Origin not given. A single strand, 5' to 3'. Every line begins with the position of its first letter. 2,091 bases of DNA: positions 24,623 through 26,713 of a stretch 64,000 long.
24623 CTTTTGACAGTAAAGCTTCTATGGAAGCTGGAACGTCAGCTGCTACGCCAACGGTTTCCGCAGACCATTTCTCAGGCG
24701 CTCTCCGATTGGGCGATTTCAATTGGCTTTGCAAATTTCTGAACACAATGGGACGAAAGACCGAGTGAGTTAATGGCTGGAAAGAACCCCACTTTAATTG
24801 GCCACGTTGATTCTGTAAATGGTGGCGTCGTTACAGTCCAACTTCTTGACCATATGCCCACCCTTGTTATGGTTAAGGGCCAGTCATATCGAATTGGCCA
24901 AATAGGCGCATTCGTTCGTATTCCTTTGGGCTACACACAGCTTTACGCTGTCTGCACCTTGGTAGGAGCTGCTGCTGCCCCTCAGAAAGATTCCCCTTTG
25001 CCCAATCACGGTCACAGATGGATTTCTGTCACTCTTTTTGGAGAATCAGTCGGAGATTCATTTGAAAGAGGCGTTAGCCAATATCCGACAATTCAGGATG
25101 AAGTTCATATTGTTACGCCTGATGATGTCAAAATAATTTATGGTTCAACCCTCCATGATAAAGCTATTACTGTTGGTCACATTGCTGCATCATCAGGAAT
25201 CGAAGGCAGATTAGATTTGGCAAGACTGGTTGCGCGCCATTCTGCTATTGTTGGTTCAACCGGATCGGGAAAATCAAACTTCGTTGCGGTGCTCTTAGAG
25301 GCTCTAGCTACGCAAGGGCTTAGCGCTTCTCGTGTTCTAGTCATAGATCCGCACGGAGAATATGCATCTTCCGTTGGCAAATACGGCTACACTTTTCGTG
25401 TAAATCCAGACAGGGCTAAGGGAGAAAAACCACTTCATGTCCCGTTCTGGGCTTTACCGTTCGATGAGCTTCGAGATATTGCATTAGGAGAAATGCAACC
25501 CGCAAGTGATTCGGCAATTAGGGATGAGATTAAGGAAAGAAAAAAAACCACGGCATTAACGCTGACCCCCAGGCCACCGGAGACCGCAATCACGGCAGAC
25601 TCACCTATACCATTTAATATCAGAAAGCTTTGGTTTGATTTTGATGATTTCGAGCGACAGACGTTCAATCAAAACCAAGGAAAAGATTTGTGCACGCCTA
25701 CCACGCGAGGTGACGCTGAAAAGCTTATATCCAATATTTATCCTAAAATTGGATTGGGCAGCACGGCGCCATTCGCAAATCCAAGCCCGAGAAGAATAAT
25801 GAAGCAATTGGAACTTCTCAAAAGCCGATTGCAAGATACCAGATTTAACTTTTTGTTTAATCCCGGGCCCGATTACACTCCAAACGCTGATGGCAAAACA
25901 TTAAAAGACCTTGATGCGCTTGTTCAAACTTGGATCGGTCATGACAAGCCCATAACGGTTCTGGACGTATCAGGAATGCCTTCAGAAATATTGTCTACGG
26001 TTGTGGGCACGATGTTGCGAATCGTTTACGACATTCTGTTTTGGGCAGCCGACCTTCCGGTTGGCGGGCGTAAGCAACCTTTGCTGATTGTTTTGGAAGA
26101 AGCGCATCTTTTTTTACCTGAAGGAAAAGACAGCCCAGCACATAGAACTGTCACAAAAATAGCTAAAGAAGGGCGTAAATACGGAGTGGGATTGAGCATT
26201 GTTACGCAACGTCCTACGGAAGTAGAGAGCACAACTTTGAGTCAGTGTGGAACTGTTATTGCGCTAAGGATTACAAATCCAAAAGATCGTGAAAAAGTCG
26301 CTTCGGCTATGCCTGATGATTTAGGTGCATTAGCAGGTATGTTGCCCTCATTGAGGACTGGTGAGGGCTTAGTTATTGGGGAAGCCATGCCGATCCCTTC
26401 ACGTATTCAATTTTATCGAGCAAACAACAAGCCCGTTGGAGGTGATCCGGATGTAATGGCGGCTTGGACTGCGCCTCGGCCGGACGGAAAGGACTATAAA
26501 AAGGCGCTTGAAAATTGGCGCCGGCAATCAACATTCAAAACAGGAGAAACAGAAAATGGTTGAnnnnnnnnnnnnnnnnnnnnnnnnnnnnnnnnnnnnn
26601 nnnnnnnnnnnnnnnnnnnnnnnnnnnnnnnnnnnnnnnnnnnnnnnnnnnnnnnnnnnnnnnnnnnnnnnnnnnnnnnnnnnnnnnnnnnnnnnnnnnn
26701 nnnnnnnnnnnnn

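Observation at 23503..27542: SIR2-HerA cassette extended by a translationally coupled KTSC-domain gene and a Cys-cluster PD-(D/E)XK nuclease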

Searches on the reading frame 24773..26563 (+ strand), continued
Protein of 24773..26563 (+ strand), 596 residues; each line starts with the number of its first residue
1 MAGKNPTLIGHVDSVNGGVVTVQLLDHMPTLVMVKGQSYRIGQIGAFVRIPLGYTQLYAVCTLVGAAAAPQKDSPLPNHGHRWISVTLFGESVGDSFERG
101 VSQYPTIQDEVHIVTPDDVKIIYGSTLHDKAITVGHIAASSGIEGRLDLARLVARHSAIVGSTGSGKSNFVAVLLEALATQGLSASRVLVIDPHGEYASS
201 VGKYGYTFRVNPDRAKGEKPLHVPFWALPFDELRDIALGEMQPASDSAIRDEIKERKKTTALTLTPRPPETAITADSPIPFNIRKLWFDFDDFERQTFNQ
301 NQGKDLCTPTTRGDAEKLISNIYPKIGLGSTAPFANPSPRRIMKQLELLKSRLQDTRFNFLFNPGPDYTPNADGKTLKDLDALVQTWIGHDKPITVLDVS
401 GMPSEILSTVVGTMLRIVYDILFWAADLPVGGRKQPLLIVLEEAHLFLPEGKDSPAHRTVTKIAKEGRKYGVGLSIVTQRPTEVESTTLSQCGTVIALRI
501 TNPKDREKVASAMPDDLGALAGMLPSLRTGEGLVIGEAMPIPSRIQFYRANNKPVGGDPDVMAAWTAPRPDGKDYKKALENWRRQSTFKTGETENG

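Call 98: search_solved_structures(query=window:24773-26563:+, max_evalue=1e-100, show_alignments=1)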
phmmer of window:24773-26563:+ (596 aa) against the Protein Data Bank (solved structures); distinct sequences matched with E-value up to 1e-100: 1.
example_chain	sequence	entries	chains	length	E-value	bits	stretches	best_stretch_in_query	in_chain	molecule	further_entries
8wiv_A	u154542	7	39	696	7.8e-149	499.9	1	6-586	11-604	Helicase HerA central domain-containing protein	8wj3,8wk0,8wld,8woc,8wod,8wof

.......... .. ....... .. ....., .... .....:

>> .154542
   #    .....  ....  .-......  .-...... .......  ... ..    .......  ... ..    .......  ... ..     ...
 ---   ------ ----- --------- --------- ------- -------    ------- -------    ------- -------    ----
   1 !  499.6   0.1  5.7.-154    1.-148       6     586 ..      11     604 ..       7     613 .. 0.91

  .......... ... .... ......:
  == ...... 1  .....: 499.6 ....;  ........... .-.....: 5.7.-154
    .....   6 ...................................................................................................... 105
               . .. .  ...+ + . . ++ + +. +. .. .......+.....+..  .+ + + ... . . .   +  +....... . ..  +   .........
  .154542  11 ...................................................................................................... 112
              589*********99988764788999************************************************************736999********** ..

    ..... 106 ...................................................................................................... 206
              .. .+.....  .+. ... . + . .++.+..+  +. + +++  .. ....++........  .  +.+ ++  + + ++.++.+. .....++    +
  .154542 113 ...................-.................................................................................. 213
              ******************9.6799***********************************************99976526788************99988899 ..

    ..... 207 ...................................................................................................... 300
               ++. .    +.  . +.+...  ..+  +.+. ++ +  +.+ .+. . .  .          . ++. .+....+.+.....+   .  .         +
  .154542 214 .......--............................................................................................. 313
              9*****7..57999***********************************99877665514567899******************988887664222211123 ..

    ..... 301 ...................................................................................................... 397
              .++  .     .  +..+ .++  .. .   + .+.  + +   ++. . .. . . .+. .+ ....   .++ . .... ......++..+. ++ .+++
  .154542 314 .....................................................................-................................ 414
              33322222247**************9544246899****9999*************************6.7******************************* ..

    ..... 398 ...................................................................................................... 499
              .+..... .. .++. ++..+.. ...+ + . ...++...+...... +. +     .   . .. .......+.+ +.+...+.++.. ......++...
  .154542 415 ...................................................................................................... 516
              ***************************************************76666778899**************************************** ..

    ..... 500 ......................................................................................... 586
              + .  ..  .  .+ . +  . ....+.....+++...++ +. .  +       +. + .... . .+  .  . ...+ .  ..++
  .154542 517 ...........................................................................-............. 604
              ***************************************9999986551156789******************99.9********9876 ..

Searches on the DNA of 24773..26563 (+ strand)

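Call 95: search_dna_similar(query=L179:2749-6045:+, collection=ecoli_genomes, mode=near, max_rows=8)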
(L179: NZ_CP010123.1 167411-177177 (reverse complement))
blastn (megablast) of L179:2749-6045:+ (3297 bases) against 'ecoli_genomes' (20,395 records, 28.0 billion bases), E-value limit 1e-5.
Records with a match: 1; places in all: 1; records where one place covers at least 80% of the query: 1.
Genomes with a match: 1 of 5426; with a place that covers at least 80% of the query: 1. Places per genome that has any: lowest 1, median 1, highest 1. On chromosomes: 0 places; on plasmids: 1.
Best place of each record, by identity: >=99% 1.
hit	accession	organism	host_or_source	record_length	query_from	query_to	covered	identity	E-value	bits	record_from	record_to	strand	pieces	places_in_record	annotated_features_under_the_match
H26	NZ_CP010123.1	Escherichia coli strain C5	cow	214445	1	3297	100%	100.0%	0e+0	6089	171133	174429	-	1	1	ATP-binding protein | SIR2 family protein | KTSC domain-containing protein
